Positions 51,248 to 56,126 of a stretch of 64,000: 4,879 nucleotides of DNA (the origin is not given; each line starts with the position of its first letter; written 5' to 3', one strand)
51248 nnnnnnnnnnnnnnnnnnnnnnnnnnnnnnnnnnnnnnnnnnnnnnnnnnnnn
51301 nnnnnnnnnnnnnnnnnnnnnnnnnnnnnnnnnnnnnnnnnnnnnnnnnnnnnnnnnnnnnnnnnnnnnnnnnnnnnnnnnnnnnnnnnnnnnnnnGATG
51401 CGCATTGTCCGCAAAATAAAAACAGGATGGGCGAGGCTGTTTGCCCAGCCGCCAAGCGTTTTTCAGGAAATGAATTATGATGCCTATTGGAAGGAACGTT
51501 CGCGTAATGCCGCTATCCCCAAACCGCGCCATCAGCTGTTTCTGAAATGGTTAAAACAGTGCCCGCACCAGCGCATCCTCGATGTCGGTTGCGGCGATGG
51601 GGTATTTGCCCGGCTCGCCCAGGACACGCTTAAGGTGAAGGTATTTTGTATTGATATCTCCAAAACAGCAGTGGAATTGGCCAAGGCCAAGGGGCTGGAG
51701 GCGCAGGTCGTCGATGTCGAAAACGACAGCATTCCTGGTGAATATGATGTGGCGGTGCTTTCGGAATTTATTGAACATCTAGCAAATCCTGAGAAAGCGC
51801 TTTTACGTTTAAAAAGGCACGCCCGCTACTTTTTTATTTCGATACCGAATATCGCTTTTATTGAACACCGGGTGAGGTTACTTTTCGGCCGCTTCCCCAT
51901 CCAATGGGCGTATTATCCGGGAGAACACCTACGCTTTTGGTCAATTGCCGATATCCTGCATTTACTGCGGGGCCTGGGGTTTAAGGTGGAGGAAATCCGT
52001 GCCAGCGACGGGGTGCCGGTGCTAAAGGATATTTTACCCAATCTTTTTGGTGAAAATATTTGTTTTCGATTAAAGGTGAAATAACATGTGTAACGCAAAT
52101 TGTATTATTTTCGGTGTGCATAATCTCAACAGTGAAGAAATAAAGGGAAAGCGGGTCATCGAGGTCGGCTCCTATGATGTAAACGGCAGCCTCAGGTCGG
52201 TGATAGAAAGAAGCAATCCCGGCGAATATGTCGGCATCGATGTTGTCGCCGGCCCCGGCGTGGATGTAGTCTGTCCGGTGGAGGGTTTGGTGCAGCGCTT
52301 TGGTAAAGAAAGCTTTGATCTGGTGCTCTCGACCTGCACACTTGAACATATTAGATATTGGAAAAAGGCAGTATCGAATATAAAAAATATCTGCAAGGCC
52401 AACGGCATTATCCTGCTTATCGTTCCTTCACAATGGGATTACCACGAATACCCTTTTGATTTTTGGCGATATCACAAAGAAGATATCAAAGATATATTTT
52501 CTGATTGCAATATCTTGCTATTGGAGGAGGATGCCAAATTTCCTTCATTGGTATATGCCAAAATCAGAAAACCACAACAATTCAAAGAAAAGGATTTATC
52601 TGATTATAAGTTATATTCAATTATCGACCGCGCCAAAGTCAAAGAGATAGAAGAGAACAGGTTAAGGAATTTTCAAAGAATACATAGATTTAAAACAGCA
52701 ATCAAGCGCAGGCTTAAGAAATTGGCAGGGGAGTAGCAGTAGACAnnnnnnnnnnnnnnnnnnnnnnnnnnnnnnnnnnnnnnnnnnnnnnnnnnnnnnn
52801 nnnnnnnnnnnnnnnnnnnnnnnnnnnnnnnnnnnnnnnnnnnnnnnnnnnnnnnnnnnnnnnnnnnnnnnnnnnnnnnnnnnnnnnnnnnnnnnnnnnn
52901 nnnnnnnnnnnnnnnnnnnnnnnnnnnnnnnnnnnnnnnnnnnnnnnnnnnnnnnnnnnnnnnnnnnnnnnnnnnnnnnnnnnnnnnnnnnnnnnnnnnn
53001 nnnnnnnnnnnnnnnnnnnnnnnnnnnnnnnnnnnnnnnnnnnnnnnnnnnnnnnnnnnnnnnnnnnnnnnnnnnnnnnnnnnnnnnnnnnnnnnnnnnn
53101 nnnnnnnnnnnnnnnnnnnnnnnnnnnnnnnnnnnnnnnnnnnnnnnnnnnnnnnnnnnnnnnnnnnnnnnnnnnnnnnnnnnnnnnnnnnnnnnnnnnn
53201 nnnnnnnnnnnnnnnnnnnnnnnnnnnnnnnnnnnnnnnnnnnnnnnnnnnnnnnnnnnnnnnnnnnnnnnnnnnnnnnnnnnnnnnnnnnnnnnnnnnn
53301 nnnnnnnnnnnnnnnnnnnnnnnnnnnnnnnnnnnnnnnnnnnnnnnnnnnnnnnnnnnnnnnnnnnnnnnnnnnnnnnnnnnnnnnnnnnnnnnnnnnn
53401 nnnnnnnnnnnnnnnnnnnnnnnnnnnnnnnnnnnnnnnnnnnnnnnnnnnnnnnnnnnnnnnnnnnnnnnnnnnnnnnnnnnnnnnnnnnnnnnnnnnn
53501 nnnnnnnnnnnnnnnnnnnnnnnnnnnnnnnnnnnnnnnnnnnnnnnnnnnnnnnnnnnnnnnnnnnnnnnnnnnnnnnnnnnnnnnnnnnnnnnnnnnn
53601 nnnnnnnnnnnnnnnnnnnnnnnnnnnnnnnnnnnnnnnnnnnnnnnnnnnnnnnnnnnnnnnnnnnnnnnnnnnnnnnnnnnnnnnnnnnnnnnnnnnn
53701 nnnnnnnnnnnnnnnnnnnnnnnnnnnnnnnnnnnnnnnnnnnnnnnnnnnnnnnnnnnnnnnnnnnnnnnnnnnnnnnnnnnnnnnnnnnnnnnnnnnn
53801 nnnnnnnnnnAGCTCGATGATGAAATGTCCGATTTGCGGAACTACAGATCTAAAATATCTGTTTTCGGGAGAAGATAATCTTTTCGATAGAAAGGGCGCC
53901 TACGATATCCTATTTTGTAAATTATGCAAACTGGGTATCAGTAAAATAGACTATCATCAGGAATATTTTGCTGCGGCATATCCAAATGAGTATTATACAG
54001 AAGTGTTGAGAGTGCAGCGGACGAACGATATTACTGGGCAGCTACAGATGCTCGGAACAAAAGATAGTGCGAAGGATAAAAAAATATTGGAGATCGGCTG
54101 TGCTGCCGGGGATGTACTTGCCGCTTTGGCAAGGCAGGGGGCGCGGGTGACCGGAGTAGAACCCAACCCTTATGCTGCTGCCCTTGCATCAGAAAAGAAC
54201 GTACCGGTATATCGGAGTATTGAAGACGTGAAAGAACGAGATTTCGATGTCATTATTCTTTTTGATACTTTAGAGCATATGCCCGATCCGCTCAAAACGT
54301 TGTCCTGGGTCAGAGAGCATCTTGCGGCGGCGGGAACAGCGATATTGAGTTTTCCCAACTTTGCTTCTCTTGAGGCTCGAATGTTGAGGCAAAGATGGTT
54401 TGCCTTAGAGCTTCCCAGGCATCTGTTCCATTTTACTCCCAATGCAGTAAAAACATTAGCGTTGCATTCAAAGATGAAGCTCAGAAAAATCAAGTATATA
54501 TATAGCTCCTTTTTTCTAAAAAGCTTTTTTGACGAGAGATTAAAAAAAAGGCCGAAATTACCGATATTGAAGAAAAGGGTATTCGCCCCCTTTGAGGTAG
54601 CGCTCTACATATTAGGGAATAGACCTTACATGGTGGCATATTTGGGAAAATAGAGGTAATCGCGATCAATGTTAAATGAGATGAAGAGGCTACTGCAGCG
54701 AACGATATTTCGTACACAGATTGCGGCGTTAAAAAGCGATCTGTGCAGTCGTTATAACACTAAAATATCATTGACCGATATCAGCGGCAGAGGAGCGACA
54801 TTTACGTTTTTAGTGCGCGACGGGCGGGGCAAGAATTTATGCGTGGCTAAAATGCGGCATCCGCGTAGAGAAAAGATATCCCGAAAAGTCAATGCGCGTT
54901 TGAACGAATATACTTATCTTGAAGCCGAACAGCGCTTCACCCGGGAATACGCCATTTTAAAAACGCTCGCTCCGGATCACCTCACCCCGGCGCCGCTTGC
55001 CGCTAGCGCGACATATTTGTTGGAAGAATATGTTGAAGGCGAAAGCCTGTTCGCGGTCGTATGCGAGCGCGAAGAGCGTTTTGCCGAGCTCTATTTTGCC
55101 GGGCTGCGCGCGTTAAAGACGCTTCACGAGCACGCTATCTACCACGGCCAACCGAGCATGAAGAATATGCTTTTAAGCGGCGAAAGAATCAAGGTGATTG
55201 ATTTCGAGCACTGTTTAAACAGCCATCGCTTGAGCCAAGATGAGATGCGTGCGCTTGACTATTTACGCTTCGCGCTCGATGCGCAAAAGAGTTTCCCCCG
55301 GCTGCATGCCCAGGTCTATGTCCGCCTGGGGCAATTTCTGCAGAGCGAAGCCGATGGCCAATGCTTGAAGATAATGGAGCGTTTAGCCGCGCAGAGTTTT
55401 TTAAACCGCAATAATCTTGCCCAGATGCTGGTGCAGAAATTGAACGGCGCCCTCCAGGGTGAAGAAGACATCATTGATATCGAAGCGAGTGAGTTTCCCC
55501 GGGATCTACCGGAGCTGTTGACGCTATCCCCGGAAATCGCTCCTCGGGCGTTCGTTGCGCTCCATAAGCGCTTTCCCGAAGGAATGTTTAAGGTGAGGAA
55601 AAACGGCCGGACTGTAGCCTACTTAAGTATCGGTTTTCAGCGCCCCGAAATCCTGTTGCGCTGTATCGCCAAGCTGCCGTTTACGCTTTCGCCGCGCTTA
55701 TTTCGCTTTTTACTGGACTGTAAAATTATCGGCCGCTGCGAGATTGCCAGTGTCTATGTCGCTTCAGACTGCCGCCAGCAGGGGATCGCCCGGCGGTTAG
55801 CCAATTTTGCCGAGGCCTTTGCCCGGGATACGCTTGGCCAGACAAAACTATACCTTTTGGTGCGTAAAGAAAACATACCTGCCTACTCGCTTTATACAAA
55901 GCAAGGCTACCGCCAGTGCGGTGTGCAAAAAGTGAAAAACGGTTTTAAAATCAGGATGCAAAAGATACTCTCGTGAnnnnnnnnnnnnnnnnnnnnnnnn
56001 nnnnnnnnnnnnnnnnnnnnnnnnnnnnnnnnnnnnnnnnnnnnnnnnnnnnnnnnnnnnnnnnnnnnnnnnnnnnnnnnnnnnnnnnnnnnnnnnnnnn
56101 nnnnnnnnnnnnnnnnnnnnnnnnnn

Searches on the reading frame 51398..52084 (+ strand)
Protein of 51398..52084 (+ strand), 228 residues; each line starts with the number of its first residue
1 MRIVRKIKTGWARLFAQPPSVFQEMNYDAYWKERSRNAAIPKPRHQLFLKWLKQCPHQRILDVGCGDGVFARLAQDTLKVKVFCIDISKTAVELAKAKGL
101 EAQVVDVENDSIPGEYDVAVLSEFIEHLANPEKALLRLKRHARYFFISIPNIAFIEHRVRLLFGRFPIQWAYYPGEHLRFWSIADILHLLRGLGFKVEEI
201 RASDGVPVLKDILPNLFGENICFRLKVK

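Call 9: search_protein_families(library=pfam, proteins=[window:51398-52084:+], max_evalue=0.001)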
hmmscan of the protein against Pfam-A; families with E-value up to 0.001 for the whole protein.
window:51398-52084:+ (228 aa): 9 families
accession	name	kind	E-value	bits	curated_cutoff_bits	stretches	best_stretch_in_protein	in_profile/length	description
PF13489.12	Methyltransf_23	-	4e-20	72.6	27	1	38-199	7-163/164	Methyltransferase domain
PF07021.18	MetW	-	3.3e-16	59.9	21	1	46-224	5-192/193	Methionine biosynthesis protein MetW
PF08241.18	Methyltransf_11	-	5.7e-12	46.6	21.2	1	61-141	1-86/95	Methyltransferase domain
PF08242.18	Methyltransf_12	-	2.1e-11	44.8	30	1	61-142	1-92/98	Methyltransferase domain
PF13649.12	Methyltransf_25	-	3.2e-11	44.2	27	1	60-141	1-92/97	Methyltransferase domain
PF13847.12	Methyltransf_31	-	5.9e-09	36.2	27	1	57-142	4-101/145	Methyltransferase domain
PF05175.20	MTS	-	2.4e-07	31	23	1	46-102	21-78/170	Methyltransferase small domain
PF02353.26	CMAS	-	2.1e-05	24.4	27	1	29-128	34-140/273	Mycolic acid cyclopropane synthetase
PF06325.19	PrmA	-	0.00015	21.8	22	1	48-103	151-212/296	Ribosomal protein L11 methyltransferase (PrmA)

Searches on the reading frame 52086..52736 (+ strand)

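Call 9: search_protein_families(library=pfam, proteins=[window:52086-52736:+], max_evalue=0.001)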
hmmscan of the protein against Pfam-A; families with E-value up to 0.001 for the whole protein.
window:52086-52736:+ (216 aa): 4 families
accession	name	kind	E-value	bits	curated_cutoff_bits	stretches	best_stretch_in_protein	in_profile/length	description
PF13489.12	Methyltransf_23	-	1.4e-09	38.3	27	1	18-131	20-136/164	Methyltransferase domain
PF08241.18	Methyltransf_11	-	5.2e-07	30.7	21.2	1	63-110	49-94/95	Methyltransferase domain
PF08242.18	Methyltransf_12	-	1.1e-05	26.5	30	1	73-109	59-98/98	Methyltransferase domain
PF13847.12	Methyltransf_31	-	0.00024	21.2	27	0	71-115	69-113/145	Methyltransferase domain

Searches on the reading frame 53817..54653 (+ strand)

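Call 9: search_protein_families(library=pfam, proteins=[window:53817-54653:+], max_evalue=0.001)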
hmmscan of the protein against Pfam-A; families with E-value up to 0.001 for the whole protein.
window:53817-54653:+ (278 aa): 7 families
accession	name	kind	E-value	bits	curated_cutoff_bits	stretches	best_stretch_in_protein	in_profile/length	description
PF13489.12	Methyltransf_23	-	1.1e-22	81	27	1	75-214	12-153/164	Methyltransferase domain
PF08242.18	Methyltransf_12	-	2.9e-12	47.6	30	1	91-173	1-96/98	Methyltransferase domain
PF08241.18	Methyltransf_11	-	6.6e-12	46.4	21.2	1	91-176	1-94/95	Methyltransferase domain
PF13649.12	Methyltransf_25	-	9.4e-10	39.5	27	1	90-173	1-97/97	Methyltransferase domain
PF13847.12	Methyltransf_31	-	6.7e-08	32.8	27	1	86-181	3-113/145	Methyltransferase domain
PF07021.18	MetW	-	7.8e-08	32.6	21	1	88-189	15-119/193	Methionine biosynthesis protein MetW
PF08003.17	Methyltransf_9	-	0.00055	19.4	23.8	0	85-177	114-217/315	Protein of unknown function (DUF1698)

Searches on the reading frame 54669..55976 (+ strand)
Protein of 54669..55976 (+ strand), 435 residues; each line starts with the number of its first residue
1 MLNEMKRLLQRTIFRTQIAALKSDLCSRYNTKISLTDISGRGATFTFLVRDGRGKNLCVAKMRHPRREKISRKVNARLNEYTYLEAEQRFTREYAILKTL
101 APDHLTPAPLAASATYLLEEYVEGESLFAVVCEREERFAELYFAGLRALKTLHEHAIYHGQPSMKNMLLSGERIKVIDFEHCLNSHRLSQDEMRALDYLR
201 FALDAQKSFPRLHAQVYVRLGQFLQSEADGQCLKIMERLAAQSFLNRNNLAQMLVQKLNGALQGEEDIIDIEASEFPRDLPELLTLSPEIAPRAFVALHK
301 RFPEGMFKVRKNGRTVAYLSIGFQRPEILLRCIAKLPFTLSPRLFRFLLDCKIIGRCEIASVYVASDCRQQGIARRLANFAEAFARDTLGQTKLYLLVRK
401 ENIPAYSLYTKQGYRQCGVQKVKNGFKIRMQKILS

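Call 9: search_protein_families(library=pfam, proteins=[window:54669-55976:+], max_evalue=0.001)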
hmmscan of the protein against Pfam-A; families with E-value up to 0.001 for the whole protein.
window:54669-55976:+ (435 aa): 7 families
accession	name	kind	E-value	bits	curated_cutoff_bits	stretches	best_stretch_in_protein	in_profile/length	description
PF00583.31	Acetyltransf_1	-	5.3e-13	49.7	20.7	1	301-414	30-116/116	Acetyltransferase (GNAT) family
PF13673.13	Acetyltransf_10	-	1.3e-08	35.3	23.6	1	358-428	53-121/128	Acetyltransferase (GNAT) domain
PF13508.13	Acetyltransf_7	-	4.2e-08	33.9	27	1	357-415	30-83/84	Acetyltransferase (GNAT) domain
PF00069.31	Pkinase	-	4.8e-07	29.9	31.7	1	52-186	8-149/263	Protein kinase domain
PF01163.29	RIO1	-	2.3e-05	24.6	22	1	88-184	53-153/187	RIO domain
PF08445.16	FR47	-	0.00024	21.5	22.1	1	358-417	23-80/86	FR47-like protein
PF13420.13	Acetyltransf_4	-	0.00081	19.9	24.3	0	359-421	78-141/155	Acetyltransferase (GNAT) domain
